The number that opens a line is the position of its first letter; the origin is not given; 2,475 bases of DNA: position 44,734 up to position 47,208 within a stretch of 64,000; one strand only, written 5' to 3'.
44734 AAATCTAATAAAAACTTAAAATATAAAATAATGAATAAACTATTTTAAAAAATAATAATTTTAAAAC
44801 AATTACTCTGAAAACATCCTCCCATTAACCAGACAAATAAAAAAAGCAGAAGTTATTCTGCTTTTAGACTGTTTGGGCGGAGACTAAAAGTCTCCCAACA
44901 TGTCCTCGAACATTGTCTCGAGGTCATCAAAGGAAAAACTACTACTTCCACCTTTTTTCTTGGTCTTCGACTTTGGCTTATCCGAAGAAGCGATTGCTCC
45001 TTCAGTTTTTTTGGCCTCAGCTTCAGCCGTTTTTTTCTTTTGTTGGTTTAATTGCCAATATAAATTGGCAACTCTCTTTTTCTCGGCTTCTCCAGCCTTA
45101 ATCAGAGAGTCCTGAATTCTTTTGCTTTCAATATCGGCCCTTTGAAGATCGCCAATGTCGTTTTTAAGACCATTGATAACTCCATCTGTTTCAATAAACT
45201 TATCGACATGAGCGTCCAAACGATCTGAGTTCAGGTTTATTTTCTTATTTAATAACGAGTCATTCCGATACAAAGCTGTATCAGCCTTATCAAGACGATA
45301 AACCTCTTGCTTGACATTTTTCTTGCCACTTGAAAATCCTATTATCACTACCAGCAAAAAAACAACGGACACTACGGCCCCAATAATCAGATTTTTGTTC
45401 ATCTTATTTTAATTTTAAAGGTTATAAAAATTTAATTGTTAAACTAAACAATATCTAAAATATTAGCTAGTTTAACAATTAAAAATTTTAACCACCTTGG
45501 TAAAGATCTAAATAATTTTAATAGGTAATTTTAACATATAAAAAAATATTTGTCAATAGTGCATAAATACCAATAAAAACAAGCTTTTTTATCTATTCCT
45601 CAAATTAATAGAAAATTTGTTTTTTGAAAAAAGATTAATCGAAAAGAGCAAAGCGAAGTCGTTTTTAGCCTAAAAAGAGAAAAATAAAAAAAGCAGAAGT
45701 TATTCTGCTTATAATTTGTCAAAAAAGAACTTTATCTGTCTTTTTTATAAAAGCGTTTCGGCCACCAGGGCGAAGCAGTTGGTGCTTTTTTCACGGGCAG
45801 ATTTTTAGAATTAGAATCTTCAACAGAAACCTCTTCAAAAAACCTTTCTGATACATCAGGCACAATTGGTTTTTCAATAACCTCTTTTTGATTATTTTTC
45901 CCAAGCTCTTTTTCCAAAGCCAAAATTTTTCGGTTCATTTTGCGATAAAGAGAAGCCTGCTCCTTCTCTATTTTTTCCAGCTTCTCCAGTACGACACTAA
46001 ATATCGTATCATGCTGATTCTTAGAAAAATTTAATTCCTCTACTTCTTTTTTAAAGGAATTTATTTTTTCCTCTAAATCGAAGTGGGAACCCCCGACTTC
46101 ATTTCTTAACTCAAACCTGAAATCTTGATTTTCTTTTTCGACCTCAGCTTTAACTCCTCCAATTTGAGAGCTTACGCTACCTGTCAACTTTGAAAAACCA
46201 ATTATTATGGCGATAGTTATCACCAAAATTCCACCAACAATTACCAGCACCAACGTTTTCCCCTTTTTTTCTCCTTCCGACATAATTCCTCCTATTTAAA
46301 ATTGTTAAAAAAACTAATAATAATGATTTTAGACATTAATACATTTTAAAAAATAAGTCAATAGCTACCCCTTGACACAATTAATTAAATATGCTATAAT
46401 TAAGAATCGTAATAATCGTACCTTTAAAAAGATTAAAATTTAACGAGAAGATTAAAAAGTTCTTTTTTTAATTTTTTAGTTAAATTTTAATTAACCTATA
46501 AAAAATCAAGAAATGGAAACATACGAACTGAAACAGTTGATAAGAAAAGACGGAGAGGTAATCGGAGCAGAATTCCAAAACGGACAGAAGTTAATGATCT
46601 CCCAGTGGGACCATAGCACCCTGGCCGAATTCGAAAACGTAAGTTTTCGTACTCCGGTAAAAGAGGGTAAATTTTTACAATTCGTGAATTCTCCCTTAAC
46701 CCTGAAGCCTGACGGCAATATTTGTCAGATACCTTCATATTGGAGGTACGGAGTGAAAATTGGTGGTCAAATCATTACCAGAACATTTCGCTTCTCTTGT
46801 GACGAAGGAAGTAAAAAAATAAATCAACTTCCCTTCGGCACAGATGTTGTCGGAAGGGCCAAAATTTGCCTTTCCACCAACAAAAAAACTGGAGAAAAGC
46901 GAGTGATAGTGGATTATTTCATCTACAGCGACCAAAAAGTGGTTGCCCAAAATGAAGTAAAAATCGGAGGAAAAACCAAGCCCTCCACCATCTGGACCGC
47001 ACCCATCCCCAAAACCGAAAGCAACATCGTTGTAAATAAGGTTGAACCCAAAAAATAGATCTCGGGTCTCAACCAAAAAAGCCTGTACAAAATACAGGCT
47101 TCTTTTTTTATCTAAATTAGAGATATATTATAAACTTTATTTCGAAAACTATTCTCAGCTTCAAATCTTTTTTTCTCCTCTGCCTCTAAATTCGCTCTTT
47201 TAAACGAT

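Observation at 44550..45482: Conserved 50-nt palindromic leader element shared by two island genes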

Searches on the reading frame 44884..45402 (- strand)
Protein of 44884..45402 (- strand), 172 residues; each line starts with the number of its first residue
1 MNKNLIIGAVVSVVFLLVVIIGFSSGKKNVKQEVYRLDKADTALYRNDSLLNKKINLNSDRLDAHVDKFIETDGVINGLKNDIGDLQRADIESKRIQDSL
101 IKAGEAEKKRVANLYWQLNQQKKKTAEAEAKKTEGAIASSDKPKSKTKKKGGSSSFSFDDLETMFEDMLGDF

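Call 8: search_protein_families(library=pfam, proteins=[window:44884-45402:-], max_evalue=0.01)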
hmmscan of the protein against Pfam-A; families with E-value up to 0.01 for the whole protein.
window:44884-45402:- (172 aa): 0 families

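Call 36: find_homologous_proteins(query=window:44884-45402:-)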
Query window:44884-45402:- (172 aa): 2 proteins with E <= 0.001 among 256 candidates.
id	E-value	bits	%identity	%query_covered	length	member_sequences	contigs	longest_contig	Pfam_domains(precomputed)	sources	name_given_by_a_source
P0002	5.7e-102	356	100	100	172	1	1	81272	-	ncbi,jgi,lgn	ncbi:MAG: hypothetical protein WC928_02170 [Patescibacteria group bacterium]|jgi:hypothetical protei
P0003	2.1e-62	228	69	88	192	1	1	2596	-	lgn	-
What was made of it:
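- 44884..45402 (-): 172-aa gene. The protein has an N-terminal hydrophobic segment and a coiled-coil-like remainder, with no Pfam family. This is the gene downstream of hairpin B. A source names it a hypothetical protein of a Patescibacteria group bacterium (call 36).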

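Call 37: find_encoding_contigs(protein=P0003, flank=10000)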
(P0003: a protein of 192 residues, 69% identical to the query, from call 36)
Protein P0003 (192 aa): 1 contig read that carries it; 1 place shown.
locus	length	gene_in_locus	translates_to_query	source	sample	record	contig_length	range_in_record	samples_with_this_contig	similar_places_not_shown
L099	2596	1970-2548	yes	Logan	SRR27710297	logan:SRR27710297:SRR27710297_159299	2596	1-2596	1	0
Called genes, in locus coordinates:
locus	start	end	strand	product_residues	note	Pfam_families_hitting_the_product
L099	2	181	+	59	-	?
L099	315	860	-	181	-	-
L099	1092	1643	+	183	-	-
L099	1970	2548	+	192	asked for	-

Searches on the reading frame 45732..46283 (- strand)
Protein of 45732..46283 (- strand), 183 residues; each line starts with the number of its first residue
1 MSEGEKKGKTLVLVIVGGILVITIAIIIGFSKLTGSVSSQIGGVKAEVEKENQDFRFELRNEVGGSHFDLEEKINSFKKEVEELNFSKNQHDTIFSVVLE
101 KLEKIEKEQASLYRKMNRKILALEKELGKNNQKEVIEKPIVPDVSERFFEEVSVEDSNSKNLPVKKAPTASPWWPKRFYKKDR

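Call 8: search_protein_families(library=pfam, proteins=[window:45732-46283:-], max_evalue=0.01)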
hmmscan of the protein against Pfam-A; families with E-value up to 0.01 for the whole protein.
window:45732-46283:- (183 aa): 1 family
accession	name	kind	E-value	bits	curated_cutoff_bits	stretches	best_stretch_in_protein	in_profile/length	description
PF04799.18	Fzo_mitofusin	-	0.0078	16.1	27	1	32-94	79-141/161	fzo-like conserved region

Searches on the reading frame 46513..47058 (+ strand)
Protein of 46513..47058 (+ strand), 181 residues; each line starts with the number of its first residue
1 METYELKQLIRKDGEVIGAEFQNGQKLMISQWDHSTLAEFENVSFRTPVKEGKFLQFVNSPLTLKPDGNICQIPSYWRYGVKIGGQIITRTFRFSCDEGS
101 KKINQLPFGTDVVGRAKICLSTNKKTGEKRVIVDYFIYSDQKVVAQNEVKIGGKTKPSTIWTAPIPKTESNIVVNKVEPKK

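Call 8: search_protein_families(library=pfam, proteins=[window:46513-47058:+], max_evalue=0.01)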
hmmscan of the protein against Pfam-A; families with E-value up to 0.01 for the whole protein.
window:46513-47058:+ (181 aa): 0 families

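Call 63: find_homologous_proteins(query=window:46513-47058:+)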
Query window:46513-47058:+ (181 aa): 4 proteins with E <= 0.001 among 34 candidates.
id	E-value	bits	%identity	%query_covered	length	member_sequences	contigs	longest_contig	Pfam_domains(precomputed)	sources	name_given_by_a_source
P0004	6.7e-105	366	89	100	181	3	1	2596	-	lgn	-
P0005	1.4e-36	144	43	98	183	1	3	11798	-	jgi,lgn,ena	-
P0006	5.8e-35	139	44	91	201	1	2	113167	-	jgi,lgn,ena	-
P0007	9.4e-34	135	43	98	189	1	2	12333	-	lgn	-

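Call 64: find_encoding_contigs(protein=P0005, flank=6000, max_places=2)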
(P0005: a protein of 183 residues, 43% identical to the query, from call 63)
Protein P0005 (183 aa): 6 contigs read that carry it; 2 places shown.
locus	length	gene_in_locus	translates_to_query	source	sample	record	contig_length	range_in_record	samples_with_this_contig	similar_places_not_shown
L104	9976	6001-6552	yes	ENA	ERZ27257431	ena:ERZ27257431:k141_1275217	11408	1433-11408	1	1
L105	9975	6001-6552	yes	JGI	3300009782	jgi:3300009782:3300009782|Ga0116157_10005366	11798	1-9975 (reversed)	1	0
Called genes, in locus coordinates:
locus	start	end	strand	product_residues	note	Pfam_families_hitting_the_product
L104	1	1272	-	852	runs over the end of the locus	PF00521:DNA_topoisoIV, PF03989:DNA_gyraseA_C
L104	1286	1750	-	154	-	-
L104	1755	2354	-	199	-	PF00334:NDK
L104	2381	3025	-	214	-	PF13483:Lactamase_B_3, PF12706:Lactamase_B_2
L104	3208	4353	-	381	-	-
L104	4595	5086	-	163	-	-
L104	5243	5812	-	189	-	-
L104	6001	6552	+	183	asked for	-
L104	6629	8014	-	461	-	PF28494:GlyRS_ins_1 (faint), PF00587:tRNA-synt_2b, PF03129:HGTP_anticodon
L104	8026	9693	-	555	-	PF03485:Arg_tRNA_synt_N, PF00750:tRNA-synt_1d, PF05746:DALR_1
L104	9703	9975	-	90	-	?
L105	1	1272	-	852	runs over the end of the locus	PF00521:DNA_topoisoIV, PF03989:DNA_gyraseA_C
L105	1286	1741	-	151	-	-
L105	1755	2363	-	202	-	PF00334:NDK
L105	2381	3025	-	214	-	PF13483:Lactamase_B_3, PF12706:Lactamase_B_2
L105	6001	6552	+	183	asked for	-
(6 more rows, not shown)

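Call 65: find_encoding_contigs(protein=P0006, flank=6000, max_places=2)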
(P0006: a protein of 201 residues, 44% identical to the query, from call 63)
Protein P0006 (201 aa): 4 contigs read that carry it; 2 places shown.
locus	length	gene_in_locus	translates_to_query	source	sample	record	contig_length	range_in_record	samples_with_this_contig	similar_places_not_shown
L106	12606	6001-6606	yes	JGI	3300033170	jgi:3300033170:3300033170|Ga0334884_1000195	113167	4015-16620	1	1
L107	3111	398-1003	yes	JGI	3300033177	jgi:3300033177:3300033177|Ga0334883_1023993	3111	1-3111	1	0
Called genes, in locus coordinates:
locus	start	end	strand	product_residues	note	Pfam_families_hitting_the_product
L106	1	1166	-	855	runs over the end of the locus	PF00521:DNA_topoisoIV, PF03989:DNA_gyraseA_C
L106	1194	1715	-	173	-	-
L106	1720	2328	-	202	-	PF00334:NDK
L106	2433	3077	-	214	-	PF13483:Lactamase_B_3, PF12706:Lactamase_B_2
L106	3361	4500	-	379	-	-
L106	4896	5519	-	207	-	-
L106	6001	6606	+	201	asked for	-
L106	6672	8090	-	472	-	PF00587:tRNA-synt_2b, PF03129:HGTP_anticodon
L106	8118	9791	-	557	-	PF03485:Arg_tRNA_synt_N, PF00750:tRNA-synt_1d, PF05746:DALR_1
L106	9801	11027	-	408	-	PF00579:tRNA-synt_1b, PF22421:SYY_C-terminal, PF01479:S4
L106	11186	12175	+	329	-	-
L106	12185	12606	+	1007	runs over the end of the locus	PF00004:AAA (faint), PF05157:MshEN (weak), PF04851:ResIII (faint), PF13173:AAA_14 (faint), PF20720:nSTAND3 (faint), PF25199:nSTAND_NTPase5 (faint), PF00437:T2SSE, PF00437:T2SSE, +6 more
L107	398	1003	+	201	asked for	-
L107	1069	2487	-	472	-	PF00587:tRNA-synt_2b, PF03129:HGTP_anticodon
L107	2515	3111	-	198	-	PF05746:DALR_1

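Call 66: find_encoding_contigs(protein=P0007, flank=6000, max_places=2)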
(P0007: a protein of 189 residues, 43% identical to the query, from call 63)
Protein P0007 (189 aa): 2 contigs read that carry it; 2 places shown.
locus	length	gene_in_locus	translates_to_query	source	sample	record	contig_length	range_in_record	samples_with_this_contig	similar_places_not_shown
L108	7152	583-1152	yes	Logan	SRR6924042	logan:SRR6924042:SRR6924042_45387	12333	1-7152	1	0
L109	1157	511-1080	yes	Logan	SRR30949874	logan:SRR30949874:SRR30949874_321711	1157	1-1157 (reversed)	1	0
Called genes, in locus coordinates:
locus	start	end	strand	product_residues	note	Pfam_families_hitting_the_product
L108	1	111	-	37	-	?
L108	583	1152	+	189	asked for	-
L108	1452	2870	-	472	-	PF00587:tRNA-synt_2b, PF03129:HGTP_anticodon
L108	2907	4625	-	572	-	PF03485:Arg_tRNA_synt_N, PF00750:tRNA-synt_1d, PF05746:DALR_1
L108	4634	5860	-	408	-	PF00579:tRNA-synt_1b, PF22421:SYY_C-terminal, PF01479:S4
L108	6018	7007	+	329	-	-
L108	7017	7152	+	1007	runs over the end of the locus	PF00004:AAA (faint), PF05157:MshEN (weak), PF13245:AAA_19 (faint), PF00437:T2SSE, PF00005:ABC_tran (faint), PF00225:Kinesin (faint), PF02492:cobW (faint), PF00437:T2SSE, +9 more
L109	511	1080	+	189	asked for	-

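Call 96: predict_structure(alignment_id=A5)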
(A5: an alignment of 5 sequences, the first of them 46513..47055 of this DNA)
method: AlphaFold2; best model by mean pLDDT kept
length: 181 residues; sequences in the alignment: 5
mean_pLDDT: 70.4   pTM: 0.65
mean pLDDT of the five models: 70.4, 66.3, 65.1, 63.1, 50.6
residues with pLDDT >= 90: 20; 70-90: 75; 50-70: 59; < 50: 27
segments of 3 or more residues with pLDDT < 50: 1-3, 58-64, 72-77, 96-103
pLDDT, mean of each block of 10 residues (from residue 1): 59 62 68 83 80 56 48 49 66 53 61 87 80 78 82 88 87 83 40
secondary structure, 60 per line:
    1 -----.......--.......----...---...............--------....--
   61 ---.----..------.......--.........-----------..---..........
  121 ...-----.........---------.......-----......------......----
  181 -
elements in order: E6-12 E15-21 E26-28 E32-46 H55-58 E77-83 E86-94 E111-123 E129-137 E147-153 E159-164 E171-176

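Call 98: fold_search(model_id=the predicted structure, library=pdb)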
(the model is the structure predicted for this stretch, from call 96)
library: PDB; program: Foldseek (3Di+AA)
matches with E <= 10: 399; with E <= 0.001: 0
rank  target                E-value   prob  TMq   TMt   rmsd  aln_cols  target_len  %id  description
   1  8txr_B                1.6e-01  0.33  0.20  0.14   7.3        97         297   11  E. coli ExoVII(H238A) (released 2024-01-31)
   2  3rfz_A                2.2e-01  0.08  0.15  0.10  24.2       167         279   12  Crystal structure of the FimD usher bound to its cognate FimC:FimH substrate (released 2011-06-01)
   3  9zxn                  2.5e-01  0.08  0.14  0.05  13.2       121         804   12  DDB1 delta with compound 26 (released 2026-04-08)
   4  4mqd_B                3.0e-01  0.06  0.14  0.18  15.3       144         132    9  Crystal structure of ComJ, inhibitor of the DNA degrading activity of NucA, from Bacillus subtilis (released 2013-10-09)
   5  8ovb_B                4.2e-01  0.06  0.14  0.05  21.5       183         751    6  Human Complement C3b in complex with Trypanosoma brucei ISG65. (released 2024-02-14)
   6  1qun_B                4.4e-01  0.06  0.16  0.11  24.0       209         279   12  X-RAY STRUCTURE OF THE FIMC-FIMH CHAPERONE ADHESIN COMPLEX FROM UROPATHOGENIC E.COLI (released 1999-08-31)
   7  9zxm                  6.3e-01  0.06  0.12  0.05  11.0        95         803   15  DDB1 delta with compound 6 (released 2026-04-08)
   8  2v5r_A                6.3e-01  0.03  0.14  0.09  19.0       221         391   12  Structural basis for Dscam isoform specificity (released 2007-09-11)
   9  4fup_A                9.7e-01  0.07  0.08  0.07  17.4        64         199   22  Structural basis for Zn2+-dependent intercellular adhesion in staphylococcal biofilms (released 2013-01-16)
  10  4yh6_A                9.7e-01  0.03  0.12  0.09  17.3       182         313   10  Crystal structure of IL1RAPL1 ectodomain (released 2015-05-06)
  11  4mqd_A                1.1e+00  0.04  0.15  0.18  15.5       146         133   10  Crystal structure of ComJ, inhibitor of the DNA degrading activity of NucA, from Bacillus subtilis (released 2013-10-09)
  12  9c54                  1.1e+00  0.47  0.14  0.09   3.5        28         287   18  Crystal structure of human PTPN2 catalytic domain (released 2024-09-04)
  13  2b49                  1.1e+00  0.14  0.11  0.08   4.2        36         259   22  Crystal Structure of the Catalytic Domain of Protein Tyrosine Phosphatase, non-receptor Type 3 (released 2005-10-04)
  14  4x9b_B                1.1e+00  0.02  0.13  0.06  20.9       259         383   11  Crystal structure of Dscam1 isoform 4.44, N-terminal four Ig domains (released 2015-12-16)
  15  5jqi_F                1.2e+00  0.04  0.16  0.12  20.3       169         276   12  Crystal structure of FimH A62S from E. coli UTI89 bound to FimG N-terminal extension (released 2017-02-22)
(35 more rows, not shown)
